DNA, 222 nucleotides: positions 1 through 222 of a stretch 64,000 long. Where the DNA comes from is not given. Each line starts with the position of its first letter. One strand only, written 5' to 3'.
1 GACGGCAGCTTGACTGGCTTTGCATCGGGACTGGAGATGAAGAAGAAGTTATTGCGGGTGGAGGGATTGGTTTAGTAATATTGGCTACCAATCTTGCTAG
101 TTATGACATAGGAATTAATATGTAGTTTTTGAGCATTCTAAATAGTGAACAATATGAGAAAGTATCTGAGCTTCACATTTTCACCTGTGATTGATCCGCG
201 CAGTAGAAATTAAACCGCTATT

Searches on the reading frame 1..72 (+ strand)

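Call 100: search_protein_families(library=pfam, proteins=[window:1-72:+], max_evalue=0.1)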
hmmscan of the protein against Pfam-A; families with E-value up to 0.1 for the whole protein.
window:1-72:+ (24 aa): 1 family
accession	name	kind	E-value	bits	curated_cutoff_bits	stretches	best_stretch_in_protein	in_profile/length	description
PF01035.26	DNA_binding_1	-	0.0038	17.5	27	1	1-22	59-80/81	6-O-methylguanine DNA methyltransferase, DNA binding domain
